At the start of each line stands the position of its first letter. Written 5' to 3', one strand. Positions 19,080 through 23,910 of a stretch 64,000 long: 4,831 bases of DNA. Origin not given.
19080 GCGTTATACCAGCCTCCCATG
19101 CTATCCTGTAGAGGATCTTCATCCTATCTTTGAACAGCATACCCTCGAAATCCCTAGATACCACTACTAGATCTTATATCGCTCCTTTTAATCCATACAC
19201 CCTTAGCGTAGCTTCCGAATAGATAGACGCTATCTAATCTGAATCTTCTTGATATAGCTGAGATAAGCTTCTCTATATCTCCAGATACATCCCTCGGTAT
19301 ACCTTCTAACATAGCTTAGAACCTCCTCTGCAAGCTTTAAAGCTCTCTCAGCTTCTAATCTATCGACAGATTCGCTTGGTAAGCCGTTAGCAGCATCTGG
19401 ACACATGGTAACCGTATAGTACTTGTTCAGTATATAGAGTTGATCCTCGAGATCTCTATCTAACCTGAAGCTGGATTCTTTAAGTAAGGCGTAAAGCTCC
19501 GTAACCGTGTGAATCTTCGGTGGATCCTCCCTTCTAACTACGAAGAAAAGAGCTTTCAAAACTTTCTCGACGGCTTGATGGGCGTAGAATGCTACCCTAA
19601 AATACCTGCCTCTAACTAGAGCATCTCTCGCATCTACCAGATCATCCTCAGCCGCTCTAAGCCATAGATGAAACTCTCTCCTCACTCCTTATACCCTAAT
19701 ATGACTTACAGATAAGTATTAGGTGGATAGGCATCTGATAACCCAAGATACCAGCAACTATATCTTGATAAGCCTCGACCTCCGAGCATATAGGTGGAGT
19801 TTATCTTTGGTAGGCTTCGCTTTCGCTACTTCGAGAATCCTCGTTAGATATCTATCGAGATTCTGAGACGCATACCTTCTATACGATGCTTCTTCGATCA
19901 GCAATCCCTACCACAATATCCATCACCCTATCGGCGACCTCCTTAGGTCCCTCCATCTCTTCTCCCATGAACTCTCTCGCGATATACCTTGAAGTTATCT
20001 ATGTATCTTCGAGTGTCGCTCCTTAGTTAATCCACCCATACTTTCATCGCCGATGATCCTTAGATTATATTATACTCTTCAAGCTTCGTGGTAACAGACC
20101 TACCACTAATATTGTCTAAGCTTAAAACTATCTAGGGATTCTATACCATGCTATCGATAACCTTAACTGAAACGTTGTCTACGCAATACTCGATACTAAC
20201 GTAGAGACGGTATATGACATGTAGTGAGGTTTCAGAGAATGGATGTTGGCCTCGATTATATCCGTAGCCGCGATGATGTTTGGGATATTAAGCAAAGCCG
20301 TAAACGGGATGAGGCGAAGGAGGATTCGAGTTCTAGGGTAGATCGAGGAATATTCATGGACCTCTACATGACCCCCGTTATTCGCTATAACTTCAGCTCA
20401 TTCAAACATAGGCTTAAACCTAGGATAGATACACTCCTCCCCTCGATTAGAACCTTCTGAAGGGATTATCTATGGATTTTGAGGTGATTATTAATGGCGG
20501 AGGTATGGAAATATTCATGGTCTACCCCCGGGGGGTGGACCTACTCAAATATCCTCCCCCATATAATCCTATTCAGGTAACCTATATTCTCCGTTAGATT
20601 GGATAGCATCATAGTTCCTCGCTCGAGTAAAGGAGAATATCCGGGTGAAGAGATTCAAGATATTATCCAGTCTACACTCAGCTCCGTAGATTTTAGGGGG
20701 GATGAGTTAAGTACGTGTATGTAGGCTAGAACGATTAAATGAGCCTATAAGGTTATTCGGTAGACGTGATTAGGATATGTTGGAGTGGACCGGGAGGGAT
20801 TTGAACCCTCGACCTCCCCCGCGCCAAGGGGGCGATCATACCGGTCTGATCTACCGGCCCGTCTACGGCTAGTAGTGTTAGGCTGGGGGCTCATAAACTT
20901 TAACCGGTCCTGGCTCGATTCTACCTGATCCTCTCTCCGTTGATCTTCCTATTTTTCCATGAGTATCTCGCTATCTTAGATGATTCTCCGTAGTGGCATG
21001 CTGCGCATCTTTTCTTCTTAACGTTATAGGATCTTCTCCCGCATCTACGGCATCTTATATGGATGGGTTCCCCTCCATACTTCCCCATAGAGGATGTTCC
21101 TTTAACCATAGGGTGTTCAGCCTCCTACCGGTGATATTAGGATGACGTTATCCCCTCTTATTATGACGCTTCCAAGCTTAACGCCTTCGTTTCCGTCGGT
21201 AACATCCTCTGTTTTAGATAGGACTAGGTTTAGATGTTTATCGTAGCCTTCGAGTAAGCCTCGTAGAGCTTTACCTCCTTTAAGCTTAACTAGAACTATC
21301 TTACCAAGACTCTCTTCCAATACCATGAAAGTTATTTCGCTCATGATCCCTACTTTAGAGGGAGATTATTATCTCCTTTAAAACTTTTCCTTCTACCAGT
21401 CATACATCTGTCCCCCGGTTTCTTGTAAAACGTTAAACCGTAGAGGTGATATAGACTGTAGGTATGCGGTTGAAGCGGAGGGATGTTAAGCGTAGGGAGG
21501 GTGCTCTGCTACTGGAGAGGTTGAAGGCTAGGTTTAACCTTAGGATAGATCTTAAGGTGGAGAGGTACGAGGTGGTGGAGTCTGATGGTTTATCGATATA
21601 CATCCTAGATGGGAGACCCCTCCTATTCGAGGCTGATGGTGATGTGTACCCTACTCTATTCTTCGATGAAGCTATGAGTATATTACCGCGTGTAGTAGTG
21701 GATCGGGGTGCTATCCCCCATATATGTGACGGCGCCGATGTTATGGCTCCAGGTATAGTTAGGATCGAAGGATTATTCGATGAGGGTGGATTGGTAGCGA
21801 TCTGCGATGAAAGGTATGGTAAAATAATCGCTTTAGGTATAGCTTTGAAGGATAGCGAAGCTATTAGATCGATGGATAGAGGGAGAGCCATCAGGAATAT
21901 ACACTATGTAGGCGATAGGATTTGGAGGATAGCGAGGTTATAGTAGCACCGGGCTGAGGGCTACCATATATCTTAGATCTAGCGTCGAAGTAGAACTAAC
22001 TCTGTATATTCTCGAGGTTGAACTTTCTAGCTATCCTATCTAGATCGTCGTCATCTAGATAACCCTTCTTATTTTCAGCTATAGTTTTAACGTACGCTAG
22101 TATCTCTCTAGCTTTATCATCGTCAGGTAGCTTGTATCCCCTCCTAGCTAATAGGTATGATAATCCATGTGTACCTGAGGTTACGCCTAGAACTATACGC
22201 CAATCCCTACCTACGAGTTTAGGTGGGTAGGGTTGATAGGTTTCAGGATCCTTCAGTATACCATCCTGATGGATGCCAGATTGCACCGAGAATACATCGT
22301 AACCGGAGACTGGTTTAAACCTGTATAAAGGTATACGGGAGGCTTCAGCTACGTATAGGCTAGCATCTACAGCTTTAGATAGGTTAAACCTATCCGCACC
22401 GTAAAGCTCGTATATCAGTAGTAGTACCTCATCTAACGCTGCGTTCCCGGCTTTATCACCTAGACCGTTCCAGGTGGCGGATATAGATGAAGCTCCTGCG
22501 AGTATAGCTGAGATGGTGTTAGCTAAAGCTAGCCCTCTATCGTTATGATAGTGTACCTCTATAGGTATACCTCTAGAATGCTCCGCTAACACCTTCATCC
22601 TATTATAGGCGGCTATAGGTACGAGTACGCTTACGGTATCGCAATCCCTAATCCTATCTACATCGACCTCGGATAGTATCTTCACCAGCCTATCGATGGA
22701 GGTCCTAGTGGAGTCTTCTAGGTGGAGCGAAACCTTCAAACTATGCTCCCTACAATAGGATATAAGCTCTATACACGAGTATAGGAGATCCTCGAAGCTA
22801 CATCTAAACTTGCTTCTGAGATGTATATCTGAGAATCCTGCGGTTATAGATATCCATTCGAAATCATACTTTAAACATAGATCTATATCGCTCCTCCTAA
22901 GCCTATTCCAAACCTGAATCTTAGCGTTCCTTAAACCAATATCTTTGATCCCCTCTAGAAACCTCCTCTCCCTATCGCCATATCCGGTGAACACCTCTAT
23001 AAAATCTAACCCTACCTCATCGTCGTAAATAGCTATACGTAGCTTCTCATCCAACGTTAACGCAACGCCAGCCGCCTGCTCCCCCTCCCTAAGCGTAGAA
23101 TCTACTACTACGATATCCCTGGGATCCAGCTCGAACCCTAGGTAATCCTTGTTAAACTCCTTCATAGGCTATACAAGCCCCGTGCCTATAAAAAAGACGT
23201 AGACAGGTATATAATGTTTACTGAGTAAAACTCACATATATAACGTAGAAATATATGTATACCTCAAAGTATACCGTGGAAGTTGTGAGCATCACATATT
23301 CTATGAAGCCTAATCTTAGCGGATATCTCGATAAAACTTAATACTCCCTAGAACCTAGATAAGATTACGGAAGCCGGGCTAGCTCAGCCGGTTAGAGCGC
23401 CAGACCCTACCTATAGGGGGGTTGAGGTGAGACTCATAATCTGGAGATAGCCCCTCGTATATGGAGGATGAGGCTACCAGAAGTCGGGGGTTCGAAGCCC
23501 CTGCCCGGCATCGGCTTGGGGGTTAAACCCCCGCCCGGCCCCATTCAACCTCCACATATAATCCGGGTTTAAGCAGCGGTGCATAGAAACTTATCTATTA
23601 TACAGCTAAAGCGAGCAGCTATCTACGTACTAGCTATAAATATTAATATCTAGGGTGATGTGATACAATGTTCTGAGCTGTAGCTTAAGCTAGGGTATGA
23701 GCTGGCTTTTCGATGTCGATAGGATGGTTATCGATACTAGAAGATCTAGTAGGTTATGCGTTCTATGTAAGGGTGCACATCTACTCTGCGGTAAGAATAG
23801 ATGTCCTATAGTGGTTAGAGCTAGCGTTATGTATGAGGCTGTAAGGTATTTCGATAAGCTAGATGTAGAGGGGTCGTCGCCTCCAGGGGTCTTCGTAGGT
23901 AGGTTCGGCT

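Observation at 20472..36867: Perfect ~65-nt repeat present as an inverted pair 16.3 kb apart, ending in a C/G homopolymer palindrome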

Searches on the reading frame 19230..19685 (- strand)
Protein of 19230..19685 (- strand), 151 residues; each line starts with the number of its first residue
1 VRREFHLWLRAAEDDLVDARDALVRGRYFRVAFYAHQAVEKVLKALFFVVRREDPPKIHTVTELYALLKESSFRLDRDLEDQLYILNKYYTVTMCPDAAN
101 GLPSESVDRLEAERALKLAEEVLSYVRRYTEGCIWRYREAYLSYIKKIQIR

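Call 77: find_encoding_contigs(protein=window:19230-19685:-, flank=3000, max_places=8)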
Protein window:19230-19685:- (151 aa): 4 contigs read that carry it; 3 places shown.
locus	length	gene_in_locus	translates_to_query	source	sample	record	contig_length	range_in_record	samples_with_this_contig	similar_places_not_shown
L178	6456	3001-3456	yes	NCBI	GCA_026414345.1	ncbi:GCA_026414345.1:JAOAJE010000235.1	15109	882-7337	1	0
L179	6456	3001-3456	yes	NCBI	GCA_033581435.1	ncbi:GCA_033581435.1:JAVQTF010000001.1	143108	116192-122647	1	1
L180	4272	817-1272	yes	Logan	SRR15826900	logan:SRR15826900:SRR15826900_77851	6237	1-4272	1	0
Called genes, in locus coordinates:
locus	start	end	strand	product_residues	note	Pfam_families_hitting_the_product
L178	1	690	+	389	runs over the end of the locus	PF00682:HMGL-like, PF22617:HCS_D2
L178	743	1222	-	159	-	PF09183:DUF1947 (weak), PF01472:PUA, PF26292:PUA_elF2D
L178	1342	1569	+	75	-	PF01423:LSM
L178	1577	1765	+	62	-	PF01907:Ribosomal_L37e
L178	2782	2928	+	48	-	-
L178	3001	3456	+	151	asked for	PF05168:HEPN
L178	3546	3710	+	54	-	-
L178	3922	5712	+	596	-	PF13476:AAA_23 (faint), PF13481:AAA_25 (faint), PF00005:ABC_tran, PF02463:SMC_N (faint), PF13175:AAA_15 (faint), PF13401:AAA_22 (faint), PF13555:AAA_29 (faint), PF00005:ABC_tran, +1 more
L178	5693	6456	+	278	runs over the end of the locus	PF02361:CbiQ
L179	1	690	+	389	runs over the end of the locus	PF00682:HMGL-like, PF22617:HCS_D2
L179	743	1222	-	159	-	PF09183:DUF1947 (weak), PF01472:PUA, PF26292:PUA_elF2D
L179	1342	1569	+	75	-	PF01423:LSM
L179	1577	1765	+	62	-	PF01907:Ribosomal_L37e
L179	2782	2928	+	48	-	-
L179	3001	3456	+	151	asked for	PF05168:HEPN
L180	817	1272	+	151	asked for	PF05168:HEPN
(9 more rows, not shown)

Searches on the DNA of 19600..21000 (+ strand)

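Call 23: search_rna_families(source=window, start=19600, end=21000, threshold=evalue, max_evalue=5)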
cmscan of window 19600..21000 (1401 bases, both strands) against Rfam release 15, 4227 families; matches with E-value up to 5: 6.
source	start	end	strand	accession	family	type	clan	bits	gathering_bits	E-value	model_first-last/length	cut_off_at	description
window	20786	20860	-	RF00005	tRNA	Gene; tRNA;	CL00001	59.3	29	6.1e-12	1-71/71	no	tRNA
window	20785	20847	+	RF04354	Plastid-ycf2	Cis-reg;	-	23.9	65.7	0.035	1-75/75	no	Plastid-ycf2 5UTR RNA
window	20787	20860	-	RF01684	mascRNA-menRNA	Gene;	-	21.2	42.5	0.22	1-56/56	no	MALAT1-associated small cytoplasmic RNA/MEN beta RNA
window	20517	20544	+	RF00502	TCV_Pr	Cis-reg;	-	19.9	40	0.65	1-34/34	no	Turnip crinkle virus (TCV) core promoter hairpin (Pr)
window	20778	20854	-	RF00233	Tymo_tRNA-like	Cis-reg;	-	18.1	40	0.56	1-84/84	no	Tymovirus/Pomovirus/Furovirus tRNA-like 3' UTR element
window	20794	20810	+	RF04351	Plastid-psbl-rps4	Cis-reg;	-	17.9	68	1.3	9-25/53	no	Plastid-psbl-rps4 3UTR RNA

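Call 46: search_dna_similar(query=window:19686-20784:+, collection=phages, mode=distant, max_evalue=0.01, max_rows=8)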
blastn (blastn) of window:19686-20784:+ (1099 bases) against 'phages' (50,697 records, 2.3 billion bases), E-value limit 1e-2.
No match.

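Call 68: search_dna_similar(query=window:20440-20560:+, collection=plasmids, mode=distant, max_evalue=0.01, max_rows=5)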
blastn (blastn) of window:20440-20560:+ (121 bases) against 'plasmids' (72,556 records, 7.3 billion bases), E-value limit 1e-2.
No match.

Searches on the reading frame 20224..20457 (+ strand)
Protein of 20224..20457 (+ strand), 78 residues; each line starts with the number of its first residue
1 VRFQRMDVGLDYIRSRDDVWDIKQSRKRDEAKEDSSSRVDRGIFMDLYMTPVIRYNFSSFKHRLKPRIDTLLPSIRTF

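Call 55: search_protein_families(library=pfam, proteins=[window:20224-20457:+], max_evalue=1)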
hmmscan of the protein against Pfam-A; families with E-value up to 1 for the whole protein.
seq(78 aa): 1 family
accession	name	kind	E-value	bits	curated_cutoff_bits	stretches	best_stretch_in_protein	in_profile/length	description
PF09570.16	RE_SinI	-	0.068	12.9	22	1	10-45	139-175/218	SinI restriction endonuclease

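Call 56: search_protein_families(library=phrogs, proteins=[window:20224-20457:+], max_evalue=1)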
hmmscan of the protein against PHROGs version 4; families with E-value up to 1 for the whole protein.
seq(78 aa): 1 family
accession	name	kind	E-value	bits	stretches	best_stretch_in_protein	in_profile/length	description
phrog_15118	-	DNA, RNA and nucleotide metabolism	0.2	12.8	1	6-73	37-104/131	HTH DNA binding protein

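Call 66: search_protein_representatives(protein=window:20224-20457:+)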
Query: 78 residues. Proteins with E-value up to 0.001 (for the whole library): 2; up to 1e-10: 1; up to 1e-30: 1. The best 2 are listed.
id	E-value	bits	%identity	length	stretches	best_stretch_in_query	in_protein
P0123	2.1e-41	154.8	100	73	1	6-78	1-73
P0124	3.2e-08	49.6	30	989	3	8-43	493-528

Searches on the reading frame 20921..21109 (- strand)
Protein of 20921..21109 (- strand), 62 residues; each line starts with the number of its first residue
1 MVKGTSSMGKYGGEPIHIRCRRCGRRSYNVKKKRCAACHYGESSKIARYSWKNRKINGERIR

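Call 14: find_encoding_contigs(protein=window:20921-21109:-, flank=10000, max_places=10)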
Protein window:20921-21109:- (62 aa): 3 contigs read that carry it; 2 places shown.
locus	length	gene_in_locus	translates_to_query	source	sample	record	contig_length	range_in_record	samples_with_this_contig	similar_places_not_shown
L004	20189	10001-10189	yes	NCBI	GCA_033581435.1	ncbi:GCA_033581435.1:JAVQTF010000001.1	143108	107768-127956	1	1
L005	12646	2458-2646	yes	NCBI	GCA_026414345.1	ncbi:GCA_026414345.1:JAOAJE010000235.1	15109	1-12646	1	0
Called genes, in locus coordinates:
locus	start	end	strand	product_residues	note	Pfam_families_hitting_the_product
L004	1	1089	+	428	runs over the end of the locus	PF00374:NiFeSe_Hases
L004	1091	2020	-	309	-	PF04055:Radical_SAM, PF06463:Mob_synth_C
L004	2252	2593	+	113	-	PF18653:Arcadin_1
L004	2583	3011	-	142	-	PF03686:UPF0146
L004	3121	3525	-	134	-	PF01870:Hjc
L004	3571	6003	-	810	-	PF01326:PPDK_N, PF00391:PEP-utilizers, PF02896:PEP-utilizers_C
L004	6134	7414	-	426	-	PF04894:Nre_N, PF04895:Nre_C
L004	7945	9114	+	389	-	PF00682:HMGL-like, PF22617:HCS_D2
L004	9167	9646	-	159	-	PF09183:DUF1947 (weak), PF01472:PUA, PF26292:PUA_elF2D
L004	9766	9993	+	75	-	PF01423:LSM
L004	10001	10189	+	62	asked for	PF01907:Ribosomal_L37e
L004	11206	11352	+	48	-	-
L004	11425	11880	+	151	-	PF05168:HEPN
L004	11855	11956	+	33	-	PF01909:NTP_transf_2 (weak)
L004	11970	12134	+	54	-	-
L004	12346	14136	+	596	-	PF13476:AAA_23 (faint), PF13481:AAA_25 (faint), PF00005:ABC_tran, PF02463:SMC_N (faint), PF13175:AAA_15 (faint), PF13401:AAA_22 (faint), PF13555:AAA_29 (faint), PF00005:ABC_tran, +1 more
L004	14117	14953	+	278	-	PF02361:CbiQ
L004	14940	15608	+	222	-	-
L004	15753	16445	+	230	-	-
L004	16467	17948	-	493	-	-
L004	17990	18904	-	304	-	PF01261:AP_endonuc_2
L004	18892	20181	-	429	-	PF02056:Glyco_hydro_4, PF11975:Glyco_hydro_4C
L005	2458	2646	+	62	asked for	PF01907:Ribosomal_L37e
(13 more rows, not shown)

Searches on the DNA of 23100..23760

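Call 85: search_rna_families(source=window, start=23100, end=23760, threshold=evalue, max_evalue=1)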
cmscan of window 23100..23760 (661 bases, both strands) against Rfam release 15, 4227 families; matches with E-value up to 1: 1.
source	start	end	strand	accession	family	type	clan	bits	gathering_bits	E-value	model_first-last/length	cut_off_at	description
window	23373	23510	+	RF00005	tRNA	Gene; tRNA;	CL00001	40.2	29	5e-07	1-71/71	no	tRNA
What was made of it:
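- Checked: It also holds a second, intron-containing tRNA at 23373-23510 (call 85).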
